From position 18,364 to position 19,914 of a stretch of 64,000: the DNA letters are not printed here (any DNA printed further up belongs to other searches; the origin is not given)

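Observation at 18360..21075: Operon of two unknown membrane proteins followed by a VirB2/TrbC-like pilin: a candidate novel surface-appendage module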

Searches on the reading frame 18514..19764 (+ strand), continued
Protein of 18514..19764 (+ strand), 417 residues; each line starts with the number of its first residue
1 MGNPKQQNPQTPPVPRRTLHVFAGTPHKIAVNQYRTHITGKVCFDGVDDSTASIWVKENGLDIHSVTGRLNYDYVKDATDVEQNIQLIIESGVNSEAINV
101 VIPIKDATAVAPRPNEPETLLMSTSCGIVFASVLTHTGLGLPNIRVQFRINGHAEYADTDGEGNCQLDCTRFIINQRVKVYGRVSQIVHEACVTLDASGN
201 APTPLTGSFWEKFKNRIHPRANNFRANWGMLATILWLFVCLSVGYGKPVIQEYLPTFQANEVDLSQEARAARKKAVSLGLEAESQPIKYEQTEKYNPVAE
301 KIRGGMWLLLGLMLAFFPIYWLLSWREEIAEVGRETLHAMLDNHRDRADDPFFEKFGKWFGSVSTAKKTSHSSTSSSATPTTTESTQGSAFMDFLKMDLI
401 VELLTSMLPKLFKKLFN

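Call 46: fold_search(model_id=the predicted structure, library=pdb)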
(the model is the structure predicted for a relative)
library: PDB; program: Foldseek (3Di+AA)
matches with E <= 10: 1006; with E <= 0.001: 13
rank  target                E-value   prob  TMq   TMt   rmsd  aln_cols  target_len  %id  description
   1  6tpl_A                5.7e-05  1.00  0.18  0.35  12.6       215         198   13  D0-D1 domain of Intimin (released 2021-01-13)
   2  4hlj                  9.4e-05  1.00  0.15  0.26  15.4       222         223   14  Axon Guidance Receptor (released 2013-11-20)
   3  6tqd_E                1.2e-04  1.00  0.15  0.28  14.5       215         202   11  D00-D0 domain of Intimin (released 2021-01-13)
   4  6tqd_A                1.8e-04  1.00  0.15  0.28  14.5       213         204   11  D00-D0 domain of Intimin (released 2021-01-13)
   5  6tqd_B                2.4e-04  1.00  0.15  0.28  14.5       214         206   11  D00-D0 domain of Intimin (released 2021-01-13)
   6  6tqd_F                2.4e-04  1.00  0.16  0.28  14.5       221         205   12  D00-D0 domain of Intimin (released 2021-01-13)
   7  2fcb                  2.6e-04  0.99  0.13  0.26  12.8       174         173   12  HUMAN FC GAMMA RECEPTOR IIB ECTODOMAIN (CD32) (released 2000-03-01)
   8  6tpl_B                3.3e-04  1.00  0.17  0.34  12.6       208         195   13  D0-D1 domain of Intimin (released 2021-01-13)
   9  6d1p_B                3.7e-04  1.00  0.15  0.09  13.3       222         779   11  Apo structure of Bacteroides uniformis beta-glucuronidase 3 (released 2018-10-17)
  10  4w4o_C                5.1e-04  0.95  0.15  0.20  12.9       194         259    9  High-resolution crystal structure of Fc bound to its human receptor Fc-gamma-RI (released 2015-04-29)
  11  3d5o_F                5.4e-04  0.98  0.13  0.26  13.2       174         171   11  Structural recognition and functional activation of FcrR by innate pentraxins (released 2008-11-11)
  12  8d7h_A                8.8e-04  0.80  0.12  0.15  14.5       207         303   12  Cryo-EM structure of human CLCF1 in complex with CRLF1 and CNTFR alpha (released 2023-03-29)
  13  6q9m_B                9.8e-04  0.97  0.16  0.22  11.2       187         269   10  Central Fibronectin-III array of RIM-binding protein (released 2020-01-15)
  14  7y9a_A                1.2e-03  0.98  0.17  0.31  12.5       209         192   11  Crystal structure of sDscam Ig1-2 domains, isoform beta2v6 (released 2023-05-24)
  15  4pbx                  1.3e-03  0.98  0.17  0.13  13.1       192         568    8  Crystal structure of the six N-terminal domains of human receptor protein tyrosine phosphatase sigma (released 2014-11-12)
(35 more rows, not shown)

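Call 50: find_related_loci(query=A2, collection=viral_contigs, flank=6000)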
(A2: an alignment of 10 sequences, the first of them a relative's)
Query A2 (408 aa) in viral_contigs; peptide patterns used: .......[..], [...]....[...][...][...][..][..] (x = any residue, [..] = any of these).
97 stretches matched a pattern, but none encodes a relative of the query by tblastn (E <= 1e-3).

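Call 51: find_related_loci(query=A2, collection=metagenome_contigs, flank=6000)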
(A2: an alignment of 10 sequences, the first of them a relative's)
Query A2 (408 aa) in metagenome_contigs; peptide patterns used: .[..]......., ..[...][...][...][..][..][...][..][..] (x = any residue, [..] = any of these).
148 stretches matched a pattern; 11 encode a relative of the query (tblastn E <= 1e-3); 11 distinct loci.
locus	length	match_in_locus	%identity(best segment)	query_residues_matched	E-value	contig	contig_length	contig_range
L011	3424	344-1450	34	33-402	3e-68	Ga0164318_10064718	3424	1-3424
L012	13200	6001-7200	36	1-405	2e-64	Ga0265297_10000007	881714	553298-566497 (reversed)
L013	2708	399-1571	31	25-408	4e-56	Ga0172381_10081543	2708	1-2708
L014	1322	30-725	42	181-405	1e-51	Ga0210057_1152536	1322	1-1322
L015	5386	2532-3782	30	25-408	9e-49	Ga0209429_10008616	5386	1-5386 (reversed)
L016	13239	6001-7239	31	35-406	9e-49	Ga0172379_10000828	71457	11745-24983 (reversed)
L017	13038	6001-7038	32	65-406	1e-46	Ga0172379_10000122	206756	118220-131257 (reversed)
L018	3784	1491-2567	33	53-407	4e-45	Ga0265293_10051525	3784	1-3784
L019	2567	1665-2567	34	116-403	5e-38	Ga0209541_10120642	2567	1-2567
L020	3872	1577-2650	29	66-407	2e-31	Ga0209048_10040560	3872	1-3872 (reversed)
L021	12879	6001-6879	32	116-406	4e-29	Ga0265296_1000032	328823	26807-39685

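Call 66: search_protein_families(library=pfam, alignment_id=A1, max_evalue=0.05)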
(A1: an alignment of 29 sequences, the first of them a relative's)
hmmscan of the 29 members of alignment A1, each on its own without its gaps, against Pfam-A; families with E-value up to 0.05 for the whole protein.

A. member 1, P0001 (417 aa): 0 families

B. families by the number of members that match (of 29 scanned): 15 families
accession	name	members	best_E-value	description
PF17789.7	MG4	3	0.00076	Macroglobulin domain MG4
PF11974.14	bMG3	3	0.00084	Bacterial alpha-2-macroglobulin MG3 domain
PF02369.22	Big_1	3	0.0018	Bacterial Ig-like domain (group 1)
PF16640.11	Big_3_5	2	0.0056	Bacterial Ig-like domain (group 3)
PF16355.11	DUF4982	2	0.0077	Domain of unknown function (DUF4982)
PF05688.17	BIg21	2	0.0085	Bacterial Immunoglobulin-like 21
PF13620.12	CarboxypepD_reg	1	0.0021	Carboxypeptidase regulatory-like domain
PF14927.11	Neurensin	1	0.0097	Neurensin/Transmembrane protein 74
PF10577.15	FAM171A1-2-B_N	1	0.022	FAM171A1/A2/B, N-terminal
PF19762.4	DUF6249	1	0.03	Domain of unknown function (DUF6249)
PF07238.19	PilZ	1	0.033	PilZ domain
PF23274.1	DUF7077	1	0.042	Domain of unknown function (DUF7077)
PF04234.18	CopC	1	0.043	CopC domain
PF01529.25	DHHC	1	0.044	DHHC palmitoyltransferase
PF20942.3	DUF4785_2nd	1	0.048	Domain of unknown function (DUF4785) central domain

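Call 68: search_solved_structures(query=A1, max_evalue=1)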
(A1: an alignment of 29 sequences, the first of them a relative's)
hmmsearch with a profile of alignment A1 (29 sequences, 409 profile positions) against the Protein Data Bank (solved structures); distinct sequences matched with E-value up to 1: 3.
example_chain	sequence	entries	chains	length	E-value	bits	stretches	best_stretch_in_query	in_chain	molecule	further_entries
8qag_A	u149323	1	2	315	0.026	16.5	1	277-341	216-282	sc-CC-6-95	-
6tpl_A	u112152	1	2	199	0.097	14.6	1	11-76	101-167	Intimin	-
1f00_I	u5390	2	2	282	0.17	13.8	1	18-76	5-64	INTIMIN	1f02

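Call 82: fold_search(model_id=the predicted structure, library=viral)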
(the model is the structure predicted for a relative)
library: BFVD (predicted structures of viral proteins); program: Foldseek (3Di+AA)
matches with E <= 10: 707; with E <= 0.001: 27
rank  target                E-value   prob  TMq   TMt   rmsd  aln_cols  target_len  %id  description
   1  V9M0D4                4.1e-07  1.00  0.18  0.08  13.6       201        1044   15  Big-1 domain-containing protein [Vibrio phage VP4B]
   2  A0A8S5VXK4            6.3e-06  1.00  0.21  0.24  12.8       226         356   15  (no name in the UniProt tables at hand)
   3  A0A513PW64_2          1.0e-05  1.00  0.17  0.06  15.9       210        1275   13  Big-1 domain-containing protein [Vibrio phage 2 TSL-2019]
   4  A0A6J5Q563            1.1e-05  1.00  0.17  0.09  26.5       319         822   13  Big-1 (Bacterial Ig-like domain 1) domain containing protein [uncultured Caudovirales phage]
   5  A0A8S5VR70            2.6e-05  1.00  0.16  0.19  11.2       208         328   14  (no name in the UniProt tables at hand)
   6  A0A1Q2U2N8            4.3e-05  1.00  0.19  0.07  15.1       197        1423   17  Putative hemagglutinin/hemolysin-related protein [Vibrio phage pTD1]
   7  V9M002                5.3e-05  1.00  0.17  0.10  14.4       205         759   14  Uncharacterized protein [Vibrio phage VP4B]
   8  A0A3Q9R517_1          1.3e-04  0.97  0.16  0.11  31.1       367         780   10  (no name in the UniProt tables at hand)
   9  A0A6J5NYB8            1.6e-04  1.00  0.17  0.17  19.4       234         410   11  Fibronectin type III [uncultured Caudovirales phage]
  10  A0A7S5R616            2.0e-04  0.98  0.13  0.09  15.7       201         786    9  (no name in the UniProt tables at hand)
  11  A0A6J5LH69            2.5e-04  1.00  0.16  0.12  15.4       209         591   12  Uncharacterized protein [uncultured Caudovirales phage]
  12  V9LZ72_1              3.1e-04  1.00  0.18  0.07  15.9       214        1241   13  Uncharacterized protein [Vibrio phage VP4B]
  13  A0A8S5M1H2            3.2e-04  0.99  0.16  0.09  10.2       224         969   11  Uncharacterized protein [Siphoviridae sp. ctLAw30]
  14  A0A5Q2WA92            3.2e-04  0.97  0.18  0.07  26.1       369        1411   14  (no name in the UniProt tables at hand)
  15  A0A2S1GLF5            3.2e-04  0.87  0.15  0.07  28.4       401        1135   12  (no name in the UniProt tables at hand)
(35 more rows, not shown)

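Call 89: search_protein_families(library=pfam, proteins=[L007:1007-3052:-, L012:204-2549:+, L006:3484-4653:+, L006:4675-5991:+, L010:2780-4039:+, L009:13746-14969:+, L021:11225-12619:-, L015:1347-2291:+, L012:8626-10164:-, L009:6612-7604:+], max_evalue=0.001)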
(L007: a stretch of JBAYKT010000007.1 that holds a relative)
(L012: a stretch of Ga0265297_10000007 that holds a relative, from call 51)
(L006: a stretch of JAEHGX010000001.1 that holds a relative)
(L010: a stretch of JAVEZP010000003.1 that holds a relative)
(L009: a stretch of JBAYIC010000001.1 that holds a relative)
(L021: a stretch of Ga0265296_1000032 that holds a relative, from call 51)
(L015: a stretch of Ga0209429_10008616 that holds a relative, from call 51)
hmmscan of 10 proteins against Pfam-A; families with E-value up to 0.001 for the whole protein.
L007:1007-3052:- (681 aa): 5 families
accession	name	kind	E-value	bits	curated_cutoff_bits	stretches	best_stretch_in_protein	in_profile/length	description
PF00204.31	DNA_gyraseB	-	5.5e-60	202.2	27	1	228-396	1-171/173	DNA gyrase B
PF00986.26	DNA_gyraseB_C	-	7.2e-31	106.6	29.8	1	610-670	3-63/63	DNA gyrase B subunit, carboxyl terminus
PF01751.28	Toprim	-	1.4e-19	70.5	23.1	1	426-537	1-95/96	Toprim domain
PF02518.31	HATPase_c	-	5.5e-17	62.6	26.4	1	39-178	4-109/111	Histidine kinase-, DNA gyrase B-, and HSP90-like ATPase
PF13662.12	Toprim_4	-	0.00075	20.1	25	0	470-510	16-64/85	Toprim domain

L012:204-2549:+ (782 aa): 8 families
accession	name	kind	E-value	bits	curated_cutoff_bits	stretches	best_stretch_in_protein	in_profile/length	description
PF16656.11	Pur_ac_phosph_N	-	1.3e-45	154.3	30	6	195-274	9-93/93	Purple acid Phosphatase, N-terminal domain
PF00041.27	fn3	-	5.6e-31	107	25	3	2-76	9-81/84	Fibronectin type III domain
PF25059.1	FN3_DSCAM-DSCAML_C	-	1.5e-15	57.7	39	0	22-87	24-86/89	DSCAM/DSCAML C-terminal Fn3-like domain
PF16655.11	PhoD_N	-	1e-07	32.8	30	0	341-384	46-89/90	PhoD-like phosphatase, N-terminal domain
PF15418.12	DUF4625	-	1.7e-05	25.5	27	0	12-72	63-123/131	Domain of unknown function (DUF4625)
PF25788.1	Ig_Rha78A_N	-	0.00015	22.4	27.4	0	243-271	69-97/105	Rha78A-like, N-terminal immunoglobulin domain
PF13750.12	Big_3_3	-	0.00035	20.7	27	0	43-94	4-51/157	Bacterial Ig-like domain (group 3)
PF10179.15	NDNF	-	0.00049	20.6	27.3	0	358-389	93-124/127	Neuron-derived neurotrophic factor, first Fn(III) domain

L006:3484-4653:+ (390 aa): 0 families

L006:4675-5991:+ (439 aa): 2 families
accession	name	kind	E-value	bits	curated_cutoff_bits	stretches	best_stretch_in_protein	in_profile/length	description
PF00263.26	Secretin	-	3e-41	141.3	27.5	1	275-438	5-168/169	Bacterial type II and III secretion system protein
PF07660.19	STN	-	1.7e-05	25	28.4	1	96-142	2-50/52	Secretin and TonB N terminus short domain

L010:2780-4039:+ (420 aa): 2 families
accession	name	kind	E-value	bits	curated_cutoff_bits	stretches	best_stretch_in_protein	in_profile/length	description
PF01551.29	Peptidase_M23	-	1.3e-35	121.8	28.7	1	292-386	2-96/96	Peptidase family M23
PF19425.4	Csd3_N2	-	9e-12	45.4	27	1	162-277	10-120/122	Csd3 second domain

L009:13746-14969:+ (408 aa): 13 families
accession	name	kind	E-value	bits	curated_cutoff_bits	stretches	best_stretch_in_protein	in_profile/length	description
PF01494.25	FAD_binding_3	-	1.6e-16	60.9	22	1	38-202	2-177/349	FAD binding domain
PF04820.20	Trp_halogenase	-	4.2e-08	32.9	21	0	119-326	142-348/458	Tryptophan halogenase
PF05834.18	Lycopene_cycl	-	5.1e-08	32.8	23.4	1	39-188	1-145/380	Lycopene cyclase protein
PF12831.13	FAD_oxidored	-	8.7e-08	32.3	27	1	39-89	1-46/416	FAD dependent oxidoreductase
PF07992.20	Pyr_redox_2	-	5.8e-07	29.7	26.1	1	38-171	1-109/291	Pyridine nucleotide-disulphide oxidoreductase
PF00890.30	FAD_binding_2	-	2.7e-06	27.3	20.4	1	39-69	1-31/414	FAD binding domain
PF13450.12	NAD_binding_8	-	4.7e-06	27.2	21.9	1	42-69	1-28/68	NAD(P)-binding Rossmann-like domain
PF01946.23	Thi4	-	4.9e-06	26.4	26.2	1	37-86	17-68/235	Thi4 family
PF01266.30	DAO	-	8.8e-06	25.9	27.9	1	39-70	1-33/353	FAD dependent oxidoreductase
PF03486.20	HI0933_like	-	1.4e-05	25.1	50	1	39-76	2-39/244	HI0933-like protein Rossmann domain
PF01134.28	GIDA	-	7.6e-05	22.4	22.1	1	39-70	1-29/391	Glucose inhibited division protein A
PF22578.2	GGR_cat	-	0.00018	21.8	27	1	231-266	31-68/88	Geranylgeranyl reductase catalytic domain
PF13738.12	Pyr_redox_3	-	0.00036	20.3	30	1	41-69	1-30/305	Pyridine nucleotide-disulphide oxidoreductase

L021:11225-12619:- (464 aa): 2 families
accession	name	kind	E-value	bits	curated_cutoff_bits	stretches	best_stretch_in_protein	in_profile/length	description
PF01547.30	SBP_bac_1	-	5.8e-30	105.8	26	1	62-358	26-304/307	Bacterial extracellular solute-binding protein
PF13416.11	SBP_bac_8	-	2.7e-23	83.6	27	1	58-361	11-266/279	Bacterial extracellular solute-binding protein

L015:1347-2291:+ (315 aa): 1 family
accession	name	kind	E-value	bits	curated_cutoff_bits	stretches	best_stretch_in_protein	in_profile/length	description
PF13687.11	DUF4153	-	0.00068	19.3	27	1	17-105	87-169/373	Domain of unknown function (DUF4153)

L012:8626-10164:- (512 aa): 3 families
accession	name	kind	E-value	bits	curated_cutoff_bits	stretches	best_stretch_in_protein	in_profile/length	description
PF00239.26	Resolvase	-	5.9e-20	72.3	23.3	1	3-152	2-145/145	Resolvase, N terminal domain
PF07508.19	Recombinase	-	7.7e-17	61.9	21.1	1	174-258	3-100/102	Recombinase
PF13408.12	Zn_ribbon_recom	-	1.9e-07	31.8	25.3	1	271-309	1-42/58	Recombinase zinc beta ribbon domain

L009:6612-7604:+ (331 aa): 0 families
